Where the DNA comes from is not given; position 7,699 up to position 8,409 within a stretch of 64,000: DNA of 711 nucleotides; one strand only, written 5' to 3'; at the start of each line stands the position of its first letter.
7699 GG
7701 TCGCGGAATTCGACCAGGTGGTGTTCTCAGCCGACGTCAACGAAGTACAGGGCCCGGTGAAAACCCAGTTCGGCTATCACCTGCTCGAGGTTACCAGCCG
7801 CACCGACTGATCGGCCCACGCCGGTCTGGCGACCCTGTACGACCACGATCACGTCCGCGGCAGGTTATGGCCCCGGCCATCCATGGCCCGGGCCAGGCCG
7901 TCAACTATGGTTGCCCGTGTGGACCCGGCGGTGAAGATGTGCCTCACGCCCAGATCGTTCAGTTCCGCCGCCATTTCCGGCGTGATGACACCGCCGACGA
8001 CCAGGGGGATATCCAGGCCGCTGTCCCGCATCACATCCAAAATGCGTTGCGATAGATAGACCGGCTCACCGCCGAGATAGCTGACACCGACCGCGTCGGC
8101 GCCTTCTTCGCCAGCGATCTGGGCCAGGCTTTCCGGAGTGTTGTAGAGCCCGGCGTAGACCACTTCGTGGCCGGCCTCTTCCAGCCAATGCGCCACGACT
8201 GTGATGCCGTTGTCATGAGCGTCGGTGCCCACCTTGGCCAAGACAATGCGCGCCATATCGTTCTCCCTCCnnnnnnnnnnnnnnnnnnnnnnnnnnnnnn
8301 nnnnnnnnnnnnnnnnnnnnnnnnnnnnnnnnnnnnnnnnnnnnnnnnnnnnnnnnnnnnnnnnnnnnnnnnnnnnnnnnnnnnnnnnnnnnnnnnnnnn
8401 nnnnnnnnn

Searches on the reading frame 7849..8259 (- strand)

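Call 12: search_protein_families(library=ncbifam, proteins=[window:7849-8259:-], max_evalue=0.01)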
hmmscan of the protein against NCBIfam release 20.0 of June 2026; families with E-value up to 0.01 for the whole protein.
window:7849-8259:- (136 aa): 14 families
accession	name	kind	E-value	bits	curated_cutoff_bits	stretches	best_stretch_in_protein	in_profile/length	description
TIGR00640.1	acid_CoA_mut_C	subfamily_domain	2.3e-26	92.3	57.45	1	3-124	3-125/132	methylmalonyl-CoA mutase C-terminal domain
NF006944.0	PRK09426.1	equivalog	5.1e-21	74.3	876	1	3-126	590-714/721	methylmalonyl-CoA mutase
NF002612.0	PRK02261.1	equivalog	3.1e-13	49.5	110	1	3-128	4-136/148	methylaspartate mutase subunit S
TIGR01501.1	MthylAspMutase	equivalog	3.5e-11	43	135.8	1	4-126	3-132/134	methylaspartate mutase subunit S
NF045497.1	IsobCoAmut_IcmF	equivalog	1.5e-09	36.3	1500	1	3-124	3-127/1076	fused isobutyryl-CoA mutase/GTPase IcmF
TIGR02082.1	metH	equivalog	1.9e-09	35.7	1010.85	1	4-94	735-825/1182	methionine synthase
NF007024.0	PRK09490.1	equivalog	5.2e-08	31.1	1497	1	3-95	752-844/1234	methionine synthase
NF047995.1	corrinoid_MtgC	exception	1.1e-05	25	310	1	4-93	94-185/215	glycine betaine-specific corrinoid protein MtgC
NF041607.1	dimeth_corrin_MtbC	equivalog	2.5e-05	23.9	350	1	5-93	85-175/203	dimethylamine corrinoid protein MtbC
NF047996.1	corrin_MtgC_2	exception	0.00018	21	370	1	4-101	91-191/212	glycine betaine-specific corrinoid protein MtgC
NF040655.1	MtaC_Meth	equivalog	0.00051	19.2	420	1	4-105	121-222/253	methanol--corrinoid protein MtaC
TIGR02370.1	pyl_corrinoid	subfamily_domain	0.00094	18.6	215.3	1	4-91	86-175/197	methyltransferase cognate corrinoid protein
NF002231.0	PRK01130.1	subfamily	0.0048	15.9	189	0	14-59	165-209/230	putative N-acetylmannosamine-6-phosphate 2-epimerase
NF003646.0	PRK05286.1-4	equivalog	0.0058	15.5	457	1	7-106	215-313/341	quinone-dependent dihydroorotate dehydrogenase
